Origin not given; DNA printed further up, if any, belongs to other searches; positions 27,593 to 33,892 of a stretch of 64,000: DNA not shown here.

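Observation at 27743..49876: A single 22.1-kb ORF encodes a 7377-aa Cys-rich repeat protein with a signal peptide and no recognisable anchor or secretion domain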

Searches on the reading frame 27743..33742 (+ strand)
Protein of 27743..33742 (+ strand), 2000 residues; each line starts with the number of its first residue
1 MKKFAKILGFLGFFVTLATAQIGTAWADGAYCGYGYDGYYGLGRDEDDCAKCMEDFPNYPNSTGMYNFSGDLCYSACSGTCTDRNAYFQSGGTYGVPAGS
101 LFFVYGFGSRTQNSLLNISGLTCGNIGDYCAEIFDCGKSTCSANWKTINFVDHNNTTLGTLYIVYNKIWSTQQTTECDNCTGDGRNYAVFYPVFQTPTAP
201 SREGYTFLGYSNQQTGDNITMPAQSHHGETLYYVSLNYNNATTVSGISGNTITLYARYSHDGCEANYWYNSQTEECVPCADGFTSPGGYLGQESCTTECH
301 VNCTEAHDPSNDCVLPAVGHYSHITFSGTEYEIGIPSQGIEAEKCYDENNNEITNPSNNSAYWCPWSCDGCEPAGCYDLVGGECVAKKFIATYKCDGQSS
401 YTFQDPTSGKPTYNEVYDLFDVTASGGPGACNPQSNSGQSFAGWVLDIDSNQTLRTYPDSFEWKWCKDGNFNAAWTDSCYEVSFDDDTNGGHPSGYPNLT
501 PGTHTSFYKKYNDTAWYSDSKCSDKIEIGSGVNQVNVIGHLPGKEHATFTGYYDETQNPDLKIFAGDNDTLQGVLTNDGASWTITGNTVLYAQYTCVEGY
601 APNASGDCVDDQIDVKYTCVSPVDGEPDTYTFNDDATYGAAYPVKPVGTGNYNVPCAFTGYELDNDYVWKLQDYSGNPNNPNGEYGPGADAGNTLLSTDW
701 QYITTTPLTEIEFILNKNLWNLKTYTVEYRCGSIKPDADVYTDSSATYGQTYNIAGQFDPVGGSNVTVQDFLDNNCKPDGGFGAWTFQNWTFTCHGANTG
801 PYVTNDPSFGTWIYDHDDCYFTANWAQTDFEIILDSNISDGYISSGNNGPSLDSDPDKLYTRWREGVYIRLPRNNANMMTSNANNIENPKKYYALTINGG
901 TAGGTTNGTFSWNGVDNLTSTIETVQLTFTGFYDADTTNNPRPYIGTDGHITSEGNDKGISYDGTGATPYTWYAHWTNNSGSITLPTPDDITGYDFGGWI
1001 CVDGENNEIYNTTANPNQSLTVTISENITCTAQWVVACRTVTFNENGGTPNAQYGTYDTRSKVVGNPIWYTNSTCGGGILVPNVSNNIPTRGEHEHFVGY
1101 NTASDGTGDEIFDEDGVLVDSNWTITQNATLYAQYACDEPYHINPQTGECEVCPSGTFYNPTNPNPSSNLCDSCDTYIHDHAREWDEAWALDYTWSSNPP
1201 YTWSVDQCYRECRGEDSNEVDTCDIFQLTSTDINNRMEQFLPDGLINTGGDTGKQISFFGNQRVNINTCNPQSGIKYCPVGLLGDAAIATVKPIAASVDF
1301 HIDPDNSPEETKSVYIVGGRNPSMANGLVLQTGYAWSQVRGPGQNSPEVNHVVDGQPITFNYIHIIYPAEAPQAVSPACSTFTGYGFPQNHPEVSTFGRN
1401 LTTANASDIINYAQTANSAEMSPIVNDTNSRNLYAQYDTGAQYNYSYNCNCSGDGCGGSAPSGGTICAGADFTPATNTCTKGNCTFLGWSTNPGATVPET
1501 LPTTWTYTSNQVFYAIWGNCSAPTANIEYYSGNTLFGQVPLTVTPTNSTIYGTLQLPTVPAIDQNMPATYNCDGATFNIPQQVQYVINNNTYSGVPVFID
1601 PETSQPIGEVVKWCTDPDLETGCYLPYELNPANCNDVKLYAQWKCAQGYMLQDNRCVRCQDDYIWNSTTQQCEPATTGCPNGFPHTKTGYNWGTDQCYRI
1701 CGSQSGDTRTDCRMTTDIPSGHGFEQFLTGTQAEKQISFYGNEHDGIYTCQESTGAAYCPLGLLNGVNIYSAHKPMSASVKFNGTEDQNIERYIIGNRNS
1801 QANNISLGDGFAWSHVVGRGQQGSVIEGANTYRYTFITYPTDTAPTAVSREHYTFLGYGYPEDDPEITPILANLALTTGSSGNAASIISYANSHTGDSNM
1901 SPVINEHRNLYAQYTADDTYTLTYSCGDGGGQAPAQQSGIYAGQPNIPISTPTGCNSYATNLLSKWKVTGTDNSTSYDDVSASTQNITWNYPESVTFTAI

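Call 5: search_protein_families(library=pfam, proteins=[window:27743-33742:+], max_evalue=0.01)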
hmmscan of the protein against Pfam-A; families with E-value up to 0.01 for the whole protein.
window:27743-33742:+ (2000 aa): 2 families
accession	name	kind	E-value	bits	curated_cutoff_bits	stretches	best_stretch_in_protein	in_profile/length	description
PF17964.7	Big_10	-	0.003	18.2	22.9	0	565-645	26-103/164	Bacterial Ig domain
PF09479.16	Flg_new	-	0.005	17.4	27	1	1457-1515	9-64/65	Listeria-Bacteroides repeat domain (List_Bact_rpt)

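Call 6: search_protein_families(library=ncbifam, proteins=[window:27743-33742:+], max_evalue=0.01)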
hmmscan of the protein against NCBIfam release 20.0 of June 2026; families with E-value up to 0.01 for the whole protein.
window:27743-33742:+ (2000 aa): 0 families
